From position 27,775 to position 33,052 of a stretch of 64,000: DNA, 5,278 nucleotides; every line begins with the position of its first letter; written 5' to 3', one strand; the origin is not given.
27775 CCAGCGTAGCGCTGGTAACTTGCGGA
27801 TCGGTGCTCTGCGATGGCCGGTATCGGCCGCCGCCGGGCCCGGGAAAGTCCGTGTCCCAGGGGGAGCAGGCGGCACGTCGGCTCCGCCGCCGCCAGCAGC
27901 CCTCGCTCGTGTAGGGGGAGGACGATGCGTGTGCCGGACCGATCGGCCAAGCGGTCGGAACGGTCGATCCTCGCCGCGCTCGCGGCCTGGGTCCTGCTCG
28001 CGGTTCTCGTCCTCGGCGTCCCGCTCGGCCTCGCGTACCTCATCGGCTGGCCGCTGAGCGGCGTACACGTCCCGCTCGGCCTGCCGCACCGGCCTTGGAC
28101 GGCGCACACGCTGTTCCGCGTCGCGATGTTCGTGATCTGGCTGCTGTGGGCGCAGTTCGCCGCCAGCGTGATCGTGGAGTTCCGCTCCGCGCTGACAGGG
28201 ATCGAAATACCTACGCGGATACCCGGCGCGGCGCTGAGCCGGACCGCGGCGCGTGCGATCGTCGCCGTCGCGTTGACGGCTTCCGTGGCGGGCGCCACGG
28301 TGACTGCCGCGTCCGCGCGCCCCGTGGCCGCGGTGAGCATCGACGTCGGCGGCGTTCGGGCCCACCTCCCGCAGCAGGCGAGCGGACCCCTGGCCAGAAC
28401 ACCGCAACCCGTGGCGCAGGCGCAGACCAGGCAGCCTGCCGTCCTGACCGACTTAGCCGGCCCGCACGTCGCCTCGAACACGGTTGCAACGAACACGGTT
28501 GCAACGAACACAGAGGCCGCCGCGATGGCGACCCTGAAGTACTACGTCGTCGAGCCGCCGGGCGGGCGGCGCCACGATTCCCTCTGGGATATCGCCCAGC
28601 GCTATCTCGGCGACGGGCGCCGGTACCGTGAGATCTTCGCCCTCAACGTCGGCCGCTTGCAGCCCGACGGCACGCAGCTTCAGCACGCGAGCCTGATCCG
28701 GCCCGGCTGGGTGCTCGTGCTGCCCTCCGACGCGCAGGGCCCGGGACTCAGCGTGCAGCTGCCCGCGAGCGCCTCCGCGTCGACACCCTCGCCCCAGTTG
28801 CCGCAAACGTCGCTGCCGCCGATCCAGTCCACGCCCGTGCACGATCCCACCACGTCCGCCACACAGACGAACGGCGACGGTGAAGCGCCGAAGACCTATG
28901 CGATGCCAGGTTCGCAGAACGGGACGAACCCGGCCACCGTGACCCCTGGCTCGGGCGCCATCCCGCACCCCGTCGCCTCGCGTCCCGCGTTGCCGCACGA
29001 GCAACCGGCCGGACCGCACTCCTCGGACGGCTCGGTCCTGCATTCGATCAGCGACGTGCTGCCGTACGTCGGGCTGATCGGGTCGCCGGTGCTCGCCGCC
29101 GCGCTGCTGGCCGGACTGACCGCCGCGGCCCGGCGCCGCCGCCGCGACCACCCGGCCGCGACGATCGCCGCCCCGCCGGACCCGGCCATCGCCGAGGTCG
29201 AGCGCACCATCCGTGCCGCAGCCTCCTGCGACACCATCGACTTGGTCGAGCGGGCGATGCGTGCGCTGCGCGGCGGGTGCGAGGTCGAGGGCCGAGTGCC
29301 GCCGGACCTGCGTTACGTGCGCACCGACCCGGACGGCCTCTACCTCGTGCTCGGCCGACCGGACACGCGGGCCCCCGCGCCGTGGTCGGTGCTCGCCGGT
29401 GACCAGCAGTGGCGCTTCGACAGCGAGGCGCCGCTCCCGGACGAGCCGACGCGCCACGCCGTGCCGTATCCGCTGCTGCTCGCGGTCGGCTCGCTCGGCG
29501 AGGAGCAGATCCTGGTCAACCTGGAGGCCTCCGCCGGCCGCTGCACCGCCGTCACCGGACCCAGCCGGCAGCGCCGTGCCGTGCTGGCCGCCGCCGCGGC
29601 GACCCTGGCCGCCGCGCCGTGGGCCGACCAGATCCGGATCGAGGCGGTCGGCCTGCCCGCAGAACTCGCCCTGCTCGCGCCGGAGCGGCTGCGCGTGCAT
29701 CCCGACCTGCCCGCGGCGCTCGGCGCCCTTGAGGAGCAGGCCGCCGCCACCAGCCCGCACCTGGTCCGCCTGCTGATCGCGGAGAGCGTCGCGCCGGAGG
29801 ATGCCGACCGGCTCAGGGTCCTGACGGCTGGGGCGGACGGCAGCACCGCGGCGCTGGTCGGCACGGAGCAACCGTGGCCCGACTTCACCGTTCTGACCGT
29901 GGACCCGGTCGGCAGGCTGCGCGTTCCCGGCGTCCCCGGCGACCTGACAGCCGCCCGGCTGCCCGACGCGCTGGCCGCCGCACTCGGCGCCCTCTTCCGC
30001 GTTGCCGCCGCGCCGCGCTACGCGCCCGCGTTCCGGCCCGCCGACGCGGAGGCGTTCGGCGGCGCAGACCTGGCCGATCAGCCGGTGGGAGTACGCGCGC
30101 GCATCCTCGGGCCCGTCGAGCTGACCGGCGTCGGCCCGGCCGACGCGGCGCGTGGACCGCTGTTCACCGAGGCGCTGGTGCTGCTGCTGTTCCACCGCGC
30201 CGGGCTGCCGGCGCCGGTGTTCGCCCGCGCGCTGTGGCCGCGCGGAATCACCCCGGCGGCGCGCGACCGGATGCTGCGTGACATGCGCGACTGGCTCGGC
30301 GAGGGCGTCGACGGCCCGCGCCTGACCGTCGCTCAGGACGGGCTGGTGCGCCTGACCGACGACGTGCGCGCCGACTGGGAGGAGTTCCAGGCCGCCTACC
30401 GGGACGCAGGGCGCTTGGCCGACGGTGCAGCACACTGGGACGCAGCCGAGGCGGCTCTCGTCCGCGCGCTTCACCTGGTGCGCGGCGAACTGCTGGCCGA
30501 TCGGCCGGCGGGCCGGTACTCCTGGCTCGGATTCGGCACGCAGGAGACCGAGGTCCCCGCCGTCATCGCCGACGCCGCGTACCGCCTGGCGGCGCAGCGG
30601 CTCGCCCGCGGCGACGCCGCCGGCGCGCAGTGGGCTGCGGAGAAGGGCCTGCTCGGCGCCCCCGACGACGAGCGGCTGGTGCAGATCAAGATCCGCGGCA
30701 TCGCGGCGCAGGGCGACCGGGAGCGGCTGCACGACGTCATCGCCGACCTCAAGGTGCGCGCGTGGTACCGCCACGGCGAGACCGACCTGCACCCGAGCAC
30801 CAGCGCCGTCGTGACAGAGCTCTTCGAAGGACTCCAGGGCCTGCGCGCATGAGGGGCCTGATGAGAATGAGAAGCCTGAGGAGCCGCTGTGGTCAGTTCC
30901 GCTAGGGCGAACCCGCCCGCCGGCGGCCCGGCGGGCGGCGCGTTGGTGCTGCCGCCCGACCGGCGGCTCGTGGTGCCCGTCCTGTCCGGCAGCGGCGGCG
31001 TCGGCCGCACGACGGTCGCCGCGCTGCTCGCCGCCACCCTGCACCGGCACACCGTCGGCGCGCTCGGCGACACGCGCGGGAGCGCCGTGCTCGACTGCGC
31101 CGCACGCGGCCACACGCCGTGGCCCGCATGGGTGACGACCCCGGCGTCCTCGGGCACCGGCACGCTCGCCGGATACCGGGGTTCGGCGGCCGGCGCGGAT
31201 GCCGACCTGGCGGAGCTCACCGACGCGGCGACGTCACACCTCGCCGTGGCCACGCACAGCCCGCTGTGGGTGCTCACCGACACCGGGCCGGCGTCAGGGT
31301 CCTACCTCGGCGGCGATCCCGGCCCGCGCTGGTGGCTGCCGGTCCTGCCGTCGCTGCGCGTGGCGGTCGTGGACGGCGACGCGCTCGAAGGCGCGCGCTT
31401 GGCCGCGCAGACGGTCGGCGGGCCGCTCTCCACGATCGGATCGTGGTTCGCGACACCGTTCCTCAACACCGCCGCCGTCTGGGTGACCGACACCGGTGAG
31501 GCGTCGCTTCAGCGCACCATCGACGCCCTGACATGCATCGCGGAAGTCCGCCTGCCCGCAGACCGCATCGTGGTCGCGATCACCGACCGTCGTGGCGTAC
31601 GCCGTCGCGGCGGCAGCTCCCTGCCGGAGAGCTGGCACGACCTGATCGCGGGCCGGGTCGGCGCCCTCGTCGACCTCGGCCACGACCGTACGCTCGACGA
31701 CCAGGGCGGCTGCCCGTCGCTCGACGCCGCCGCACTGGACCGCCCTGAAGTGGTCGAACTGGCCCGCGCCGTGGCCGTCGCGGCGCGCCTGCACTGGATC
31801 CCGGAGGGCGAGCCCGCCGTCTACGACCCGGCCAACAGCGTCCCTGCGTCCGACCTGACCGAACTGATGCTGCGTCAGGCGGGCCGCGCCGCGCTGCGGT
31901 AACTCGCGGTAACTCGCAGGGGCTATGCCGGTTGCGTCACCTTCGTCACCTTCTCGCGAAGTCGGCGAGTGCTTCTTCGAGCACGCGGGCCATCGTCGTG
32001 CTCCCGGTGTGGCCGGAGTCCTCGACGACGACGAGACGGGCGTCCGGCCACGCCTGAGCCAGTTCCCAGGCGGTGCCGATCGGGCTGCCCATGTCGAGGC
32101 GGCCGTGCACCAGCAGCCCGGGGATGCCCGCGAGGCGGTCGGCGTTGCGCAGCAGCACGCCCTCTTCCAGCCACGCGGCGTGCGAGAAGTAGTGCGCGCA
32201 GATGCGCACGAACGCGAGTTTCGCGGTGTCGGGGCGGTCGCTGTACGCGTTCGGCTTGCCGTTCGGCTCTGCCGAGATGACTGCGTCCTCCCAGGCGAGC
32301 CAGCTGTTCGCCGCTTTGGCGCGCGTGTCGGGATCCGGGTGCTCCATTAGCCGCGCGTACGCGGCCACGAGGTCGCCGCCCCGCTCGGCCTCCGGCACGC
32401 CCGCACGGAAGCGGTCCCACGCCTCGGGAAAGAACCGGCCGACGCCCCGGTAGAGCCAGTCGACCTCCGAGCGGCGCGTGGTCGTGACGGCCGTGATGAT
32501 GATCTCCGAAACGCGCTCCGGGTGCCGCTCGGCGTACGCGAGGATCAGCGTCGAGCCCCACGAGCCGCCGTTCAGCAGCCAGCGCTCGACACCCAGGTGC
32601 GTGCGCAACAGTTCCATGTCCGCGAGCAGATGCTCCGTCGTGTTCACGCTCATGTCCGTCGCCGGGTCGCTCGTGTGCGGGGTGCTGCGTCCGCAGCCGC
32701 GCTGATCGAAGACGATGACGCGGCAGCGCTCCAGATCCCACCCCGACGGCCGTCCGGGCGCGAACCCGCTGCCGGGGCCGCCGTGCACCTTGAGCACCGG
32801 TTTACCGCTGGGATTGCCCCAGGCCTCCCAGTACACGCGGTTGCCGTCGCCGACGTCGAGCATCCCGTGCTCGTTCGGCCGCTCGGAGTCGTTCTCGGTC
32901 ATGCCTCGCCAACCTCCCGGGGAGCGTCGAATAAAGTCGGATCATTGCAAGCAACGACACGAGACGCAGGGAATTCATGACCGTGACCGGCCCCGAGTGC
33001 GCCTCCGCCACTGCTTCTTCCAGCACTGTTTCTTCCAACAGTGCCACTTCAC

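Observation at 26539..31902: Candidate new system: orphan EccE-like gene, LysM-BTAD transmembrane protein and MinD-like ATPase, without a secretion core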

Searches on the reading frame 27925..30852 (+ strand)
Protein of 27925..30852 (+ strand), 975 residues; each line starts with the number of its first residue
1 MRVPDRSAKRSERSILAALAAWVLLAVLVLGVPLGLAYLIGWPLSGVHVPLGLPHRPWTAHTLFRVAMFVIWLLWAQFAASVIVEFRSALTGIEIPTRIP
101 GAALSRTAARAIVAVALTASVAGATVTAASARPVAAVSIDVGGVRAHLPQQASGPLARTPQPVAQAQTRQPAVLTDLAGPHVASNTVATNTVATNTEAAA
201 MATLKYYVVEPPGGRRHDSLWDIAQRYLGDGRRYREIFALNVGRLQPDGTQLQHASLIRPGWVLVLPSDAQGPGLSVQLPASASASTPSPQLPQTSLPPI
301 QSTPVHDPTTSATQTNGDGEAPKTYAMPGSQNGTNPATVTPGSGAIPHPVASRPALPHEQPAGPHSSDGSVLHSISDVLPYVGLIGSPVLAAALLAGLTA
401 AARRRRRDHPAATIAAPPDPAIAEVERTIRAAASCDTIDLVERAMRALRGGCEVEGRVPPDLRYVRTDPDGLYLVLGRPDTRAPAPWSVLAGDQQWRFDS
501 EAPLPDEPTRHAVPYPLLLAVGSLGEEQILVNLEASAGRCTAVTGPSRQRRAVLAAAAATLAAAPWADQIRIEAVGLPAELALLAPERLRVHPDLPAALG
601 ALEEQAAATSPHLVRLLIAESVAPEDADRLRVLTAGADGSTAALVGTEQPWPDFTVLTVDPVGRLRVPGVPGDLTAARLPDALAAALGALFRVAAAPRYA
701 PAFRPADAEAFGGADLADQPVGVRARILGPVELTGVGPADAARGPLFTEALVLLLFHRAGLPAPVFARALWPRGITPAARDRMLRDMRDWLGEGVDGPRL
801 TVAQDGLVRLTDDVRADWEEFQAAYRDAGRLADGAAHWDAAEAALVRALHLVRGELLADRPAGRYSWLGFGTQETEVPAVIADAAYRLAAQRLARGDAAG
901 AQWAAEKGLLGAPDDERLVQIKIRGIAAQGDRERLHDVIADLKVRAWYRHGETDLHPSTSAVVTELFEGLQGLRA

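Call 6: search_protein_families(library=pfam, proteins=[window:27925-30852:+], max_evalue=1)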
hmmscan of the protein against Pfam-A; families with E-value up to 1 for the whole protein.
window:27925-30852:+ (975 aa): 1 family
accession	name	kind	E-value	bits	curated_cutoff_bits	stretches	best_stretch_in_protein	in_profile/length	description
PF01476.26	LysM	-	0.035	14.5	20.9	1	218-267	7-43/43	LysM domain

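Call 7: search_protein_families(library=ncbifam, proteins=[window:27925-30852:+], max_evalue=1)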
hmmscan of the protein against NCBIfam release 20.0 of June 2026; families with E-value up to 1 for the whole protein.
window:27925-30852:+ (975 aa): 2 families
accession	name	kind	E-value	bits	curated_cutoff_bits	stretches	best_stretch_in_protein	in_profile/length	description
NF008399.0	PRK11198.1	equivalog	0.00034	21.1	134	1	185-268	75-147/149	peptidoglycan-binding protein LysM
NF010433.1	PRK13859.1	equivalog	0.07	12.9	60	1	237-254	28-45/55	type IV secretion system lipoprotein VirB7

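Call 46: find_homologous_proteins(query=window:27925-30852:+, region=430-975)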
Query window:27925-30852:+, residues 430-975 (546 aa): 31 proteins with E <= 0.001 among 8000 candidates.
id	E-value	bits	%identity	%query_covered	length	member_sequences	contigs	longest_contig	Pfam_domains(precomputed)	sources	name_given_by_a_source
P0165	0.0e+0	1176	100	100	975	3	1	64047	-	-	-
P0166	8.6e-289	977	83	100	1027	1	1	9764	-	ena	-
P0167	1.9e-288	976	83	100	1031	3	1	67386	-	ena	-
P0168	1.4e-283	960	82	100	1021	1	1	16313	-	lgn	-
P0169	4.0e-283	958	81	100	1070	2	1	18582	-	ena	-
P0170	7.4e-277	938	78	100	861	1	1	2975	-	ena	-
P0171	9.3e-266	901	78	100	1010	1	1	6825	-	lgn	-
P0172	1.1e-265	901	76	99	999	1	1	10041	-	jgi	jgi:hypothetical protein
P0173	1.2e-265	901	78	100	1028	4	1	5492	-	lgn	-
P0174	1.8e-263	893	73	99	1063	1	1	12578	-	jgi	jgi:hypothetical protein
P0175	1.4e-262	890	78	99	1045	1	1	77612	-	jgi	jgi:hypothetical protein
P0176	1.9e-260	883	71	99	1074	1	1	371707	-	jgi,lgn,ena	-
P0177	2.5e-260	883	76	100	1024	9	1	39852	-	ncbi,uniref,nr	ncbi:hypothetical protein [Actinocrinis sp.]|uniref:hypothetical protein n=1 Tax=Actinocrinis sp. Ta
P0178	9.9e-258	874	77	99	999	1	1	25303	-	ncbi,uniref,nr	ncbi:LysM peptidoglycan-binding domain-containing protein [Actinocrinis puniceicyclus]|uniref:LysM p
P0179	3.5e-255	866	75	100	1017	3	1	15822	-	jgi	jgi:nucleoid-associated protein YgaU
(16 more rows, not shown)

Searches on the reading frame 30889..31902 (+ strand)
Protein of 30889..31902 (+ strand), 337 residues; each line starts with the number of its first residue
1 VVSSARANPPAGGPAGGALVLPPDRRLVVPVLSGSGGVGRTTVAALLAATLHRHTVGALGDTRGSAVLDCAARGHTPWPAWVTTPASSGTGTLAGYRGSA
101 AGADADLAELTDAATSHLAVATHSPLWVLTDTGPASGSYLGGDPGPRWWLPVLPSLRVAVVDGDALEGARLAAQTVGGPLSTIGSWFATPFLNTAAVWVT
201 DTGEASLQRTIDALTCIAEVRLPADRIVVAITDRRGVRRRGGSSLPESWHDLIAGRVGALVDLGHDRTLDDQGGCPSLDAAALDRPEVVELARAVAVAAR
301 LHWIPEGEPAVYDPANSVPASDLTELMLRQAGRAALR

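Call 6: search_protein_families(library=pfam, proteins=[window:30889-31902:+], max_evalue=1)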
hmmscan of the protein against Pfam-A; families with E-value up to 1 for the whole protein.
window:30889-31902:+ (337 aa): 4 families
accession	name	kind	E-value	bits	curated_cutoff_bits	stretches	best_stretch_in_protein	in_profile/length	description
PF10609.15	ParA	-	0.0012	18.8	27.1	1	28-54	5-31/246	NUBPL iron-transfer P-loop NTPase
PF01656.29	CbiA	-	0.052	14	25.4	1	31-54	3-26/125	CobQ/CobB/MinD/ParA nucleotide binding domain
PF13191.12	AAA_16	-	0.089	13.7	32.6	1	31-96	28-85/167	AAA ATPase domain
PF02374.21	ArsA_ATPase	-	0.18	11.4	24.3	1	31-53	5-27/305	Anion-transporting ATPase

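Call 7: search_protein_families(library=ncbifam, proteins=[window:30889-31902:+], max_evalue=1)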
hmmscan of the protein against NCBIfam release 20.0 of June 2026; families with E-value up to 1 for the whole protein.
window:30889-31902:+ (337 aa): 9 families
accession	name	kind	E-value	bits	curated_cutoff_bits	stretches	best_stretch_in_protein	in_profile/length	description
NF041136.1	MrpORP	equivalog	0.0009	18.6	450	1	29-55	8-34/365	iron-sulfur cluster carrier protein MrpORP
NF041546.1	ParA_partition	equivalog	0.01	15.4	180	1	28-54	1-27/203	ParA family partition ATPase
TIGR03371.1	cellulose_yhjQ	equivalog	0.011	15.2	157.85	1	28-56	3-31/246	cellulose biosynthesis protein BcsQ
NF053622.1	ATPseBagAMYCTU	equivalog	0.017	14.5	400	1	31-52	11-32/325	ATPase BagA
TIGR01968.1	minD_bact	equivalog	0.038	13.3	212.9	1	28-53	3-28/261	septum site-determining protein MinD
NF053621.1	ATPseBagBMYCTU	equivalog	0.041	13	521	1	23-49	10-34/371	ATPase BagB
TIGR01969.1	minD_arch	subfamily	0.052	12.7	201.75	1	28-52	2-26/251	cell division ATPase MinD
TIGR04291.1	arsen_driv_ArsA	equivalog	0.081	11.6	650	1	31-54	324-347/565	arsenical pump-driving ATPase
NF047398.1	AAA_KGGVGR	domain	0.23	11.8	90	1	32-54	8-30/190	KGGVGR-motif variant AAA ATPase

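Call 17: find_homologous_proteins(query=window:30889-31902:+)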
Query window:30889-31902:+ (337 aa): 42 proteins with E <= 0.001 among 8000 candidates.
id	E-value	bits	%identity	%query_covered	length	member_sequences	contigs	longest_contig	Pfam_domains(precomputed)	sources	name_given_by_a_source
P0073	2.8e-211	719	99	100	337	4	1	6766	-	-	-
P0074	3.7e-182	623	88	97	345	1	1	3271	-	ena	-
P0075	4.5e-182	623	87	100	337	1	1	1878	-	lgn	-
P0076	2.3e-180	617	89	95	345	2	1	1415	-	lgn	-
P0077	1.3e-179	615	88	95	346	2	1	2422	-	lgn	-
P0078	8.3e-179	612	88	95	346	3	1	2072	-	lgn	-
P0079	2.9e-178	610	87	93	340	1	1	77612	-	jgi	jgi:hypothetical protein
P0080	6.1e-178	609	85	99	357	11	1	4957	-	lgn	-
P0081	5.5e-177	606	87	97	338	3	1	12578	-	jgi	jgi:hypothetical protein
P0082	4.5e-176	603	85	97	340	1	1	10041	-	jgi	jgi:hypothetical protein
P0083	1.9e-172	591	84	93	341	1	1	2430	-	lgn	-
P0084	2.5e-172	591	85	95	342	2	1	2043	-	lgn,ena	-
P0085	8.6e-169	579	80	100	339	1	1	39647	-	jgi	jgi:hypothetical protein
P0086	1.2e-168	579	86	94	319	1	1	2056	-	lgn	-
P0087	7.0e-163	560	80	94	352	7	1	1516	-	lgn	-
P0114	2.5e-44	170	44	71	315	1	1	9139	PF10609.16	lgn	-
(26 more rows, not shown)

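Call 44: search_solved_structures(query=A2, max_evalue=1, show_alignments=1)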
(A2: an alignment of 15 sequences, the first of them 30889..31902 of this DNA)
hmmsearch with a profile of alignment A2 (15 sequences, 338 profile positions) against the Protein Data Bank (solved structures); distinct sequences matched with E-value up to 1: 21.
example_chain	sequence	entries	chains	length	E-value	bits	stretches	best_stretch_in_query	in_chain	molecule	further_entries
2ph1_A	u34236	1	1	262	0.0017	20.7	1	30-54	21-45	Nucleotide-binding protein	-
3kb1_A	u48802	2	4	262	0.0019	20.6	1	30-52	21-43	Nucleotide-binding protein | Iron-sulfur cluster carrier protein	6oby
6g2g_A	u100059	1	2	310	0.0036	19.7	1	27-56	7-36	Cytosolic Fe-S cluster assembly factor CFD1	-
6bs3_B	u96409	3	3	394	0.019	17.3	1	16-59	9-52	Anion transporter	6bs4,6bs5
6bs3_A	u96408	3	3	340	0.023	17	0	32-53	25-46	Putative ATPase Rv3679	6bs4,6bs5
1g3q_A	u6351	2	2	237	0.049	15.9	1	29-55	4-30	CELL DIVISION INHIBITOR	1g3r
3vx3_A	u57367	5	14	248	0.051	15.9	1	29-55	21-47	ATPase involved in chromosome partitioning, ParA/MinD family, Mrp homolog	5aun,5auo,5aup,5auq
1ion_A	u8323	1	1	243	0.058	15.7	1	29-54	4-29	PROBABLE CELL DIVISION INHIBITOR MIND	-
5zme_A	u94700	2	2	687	0.11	14.8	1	32-59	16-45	ATPase ARSA1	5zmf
3k9g_A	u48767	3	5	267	0.12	14.6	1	9-55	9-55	PF-32 protein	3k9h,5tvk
3fkq_A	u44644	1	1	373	0.12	14.6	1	18-51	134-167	NtrC-like two-domain protein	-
1hyq_A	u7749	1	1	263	0.15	14.4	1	30-54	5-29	CELL DIVISION INHIBITOR (MIND-1)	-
3q9l_A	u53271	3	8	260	0.17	14.1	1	29-56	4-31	Septum site-determining protein minD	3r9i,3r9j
7n61_0O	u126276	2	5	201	0.27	13.5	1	145-185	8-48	FAP213 | Unknown protein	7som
4jmp_A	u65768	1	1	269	0.27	13.5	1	23-64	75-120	C-terminal fragment of CapA, Protein tyrosine kinase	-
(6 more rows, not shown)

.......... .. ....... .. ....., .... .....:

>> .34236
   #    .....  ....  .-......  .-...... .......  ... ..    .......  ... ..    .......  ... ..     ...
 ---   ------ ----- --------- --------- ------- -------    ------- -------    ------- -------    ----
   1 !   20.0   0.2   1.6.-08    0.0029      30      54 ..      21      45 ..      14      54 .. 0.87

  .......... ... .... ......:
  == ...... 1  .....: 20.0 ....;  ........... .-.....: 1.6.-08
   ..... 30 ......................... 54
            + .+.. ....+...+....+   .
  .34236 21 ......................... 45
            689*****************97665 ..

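Call 77: search_protein_families(library=pfam, alignment_id=A2, max_evalue=1)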
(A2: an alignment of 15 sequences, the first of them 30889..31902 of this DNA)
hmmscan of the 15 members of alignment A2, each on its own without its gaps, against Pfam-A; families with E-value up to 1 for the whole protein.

A. member 1, window:30889-31902:+ (337 aa): 4 families
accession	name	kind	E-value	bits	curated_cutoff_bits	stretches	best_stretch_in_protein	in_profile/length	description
PF10609.15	ParA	-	0.0012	18.8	27.1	1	28-54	5-31/246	NUBPL iron-transfer P-loop NTPase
PF01656.29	CbiA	-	0.052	14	25.4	1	31-54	3-26/125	CobQ/CobB/MinD/ParA nucleotide binding domain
PF13191.12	AAA_16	-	0.089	13.7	32.6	1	31-96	28-85/167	AAA ATPase domain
PF02374.21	ArsA_ATPase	-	0.18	11.4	24.3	1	31-53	5-27/305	Anion-transporting ATPase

B. families by the number of members that match (of 15 scanned): 11 families
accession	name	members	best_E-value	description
PF10609.15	ParA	15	2.4e-05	NUBPL iron-transfer P-loop NTPase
PF01656.29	CbiA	13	0.0017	CobQ/CobB/MinD/ParA nucleotide binding domain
PF02374.21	ArsA_ATPase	6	0.047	Anion-transporting ATPase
PF13191.12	AAA_16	4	0.04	AAA ATPase domain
PF23536.1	TraK_C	2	0.03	TraK C-terminal domain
PF25199.1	nSTAND_NTPase5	2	0.057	Novel STAND NTPase 5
PF13614.12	AAA_31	2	0.22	AAA domain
PF03447.22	NAD_binding_3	1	0.07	Homoserine dehydrogenase, NAD binding domain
PF14833.11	NAD_binding_11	1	0.12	NAD-binding of NADP-dependent 3-hydroxyisobutyrate dehydrogenase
PF13401.12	AAA_22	1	0.18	AAA domain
PF20720.3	nSTAND3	1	0.38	Novel STAND NTPase 3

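Call 98: find_encoding_contigs(protein=P0114, flank=9000, max_places=2)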
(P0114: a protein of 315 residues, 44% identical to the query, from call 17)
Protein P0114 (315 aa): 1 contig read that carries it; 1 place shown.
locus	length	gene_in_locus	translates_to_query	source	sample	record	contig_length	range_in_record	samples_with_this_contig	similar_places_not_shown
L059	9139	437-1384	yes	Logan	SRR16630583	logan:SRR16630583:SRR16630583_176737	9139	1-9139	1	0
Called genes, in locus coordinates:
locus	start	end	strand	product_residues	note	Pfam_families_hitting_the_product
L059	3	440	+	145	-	?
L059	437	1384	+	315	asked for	PF10609:ParA (faint)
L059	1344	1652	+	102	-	-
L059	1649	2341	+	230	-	-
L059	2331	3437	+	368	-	-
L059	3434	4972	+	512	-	PF11203:EccE (weak)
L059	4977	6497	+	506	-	-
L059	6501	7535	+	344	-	PF00877:NLPC_P60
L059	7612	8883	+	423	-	-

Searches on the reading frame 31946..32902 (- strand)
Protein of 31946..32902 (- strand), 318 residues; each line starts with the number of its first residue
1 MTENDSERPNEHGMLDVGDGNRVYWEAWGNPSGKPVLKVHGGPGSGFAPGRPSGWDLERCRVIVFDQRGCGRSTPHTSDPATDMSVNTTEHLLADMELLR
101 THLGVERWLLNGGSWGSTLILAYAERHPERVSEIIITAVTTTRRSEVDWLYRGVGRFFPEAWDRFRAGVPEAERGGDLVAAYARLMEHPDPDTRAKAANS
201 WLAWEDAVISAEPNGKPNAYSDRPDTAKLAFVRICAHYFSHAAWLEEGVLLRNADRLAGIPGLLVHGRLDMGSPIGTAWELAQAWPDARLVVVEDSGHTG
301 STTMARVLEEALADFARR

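Call 15: search_protein_families(library=pfam, proteins=[window:31946-32902:-], max_evalue=0.00001)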
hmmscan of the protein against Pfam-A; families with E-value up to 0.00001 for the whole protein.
window:31946-32902:- (318 aa): 3 families
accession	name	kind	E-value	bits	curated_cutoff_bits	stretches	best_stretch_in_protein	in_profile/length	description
PF00561.26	Abhydrolase_1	-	1e-30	107.6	25.8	1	34-299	1-239/245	alpha/beta hydrolase fold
PF12697.13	Abhydrolase_6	-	1.6e-11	45.7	26.3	1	39-301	4-207/217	Alpha/beta hydrolase family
PF12146.15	Hydrolase_4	-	1.5e-08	34.7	27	1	61-298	33-232/239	Serine aminopeptidase, S33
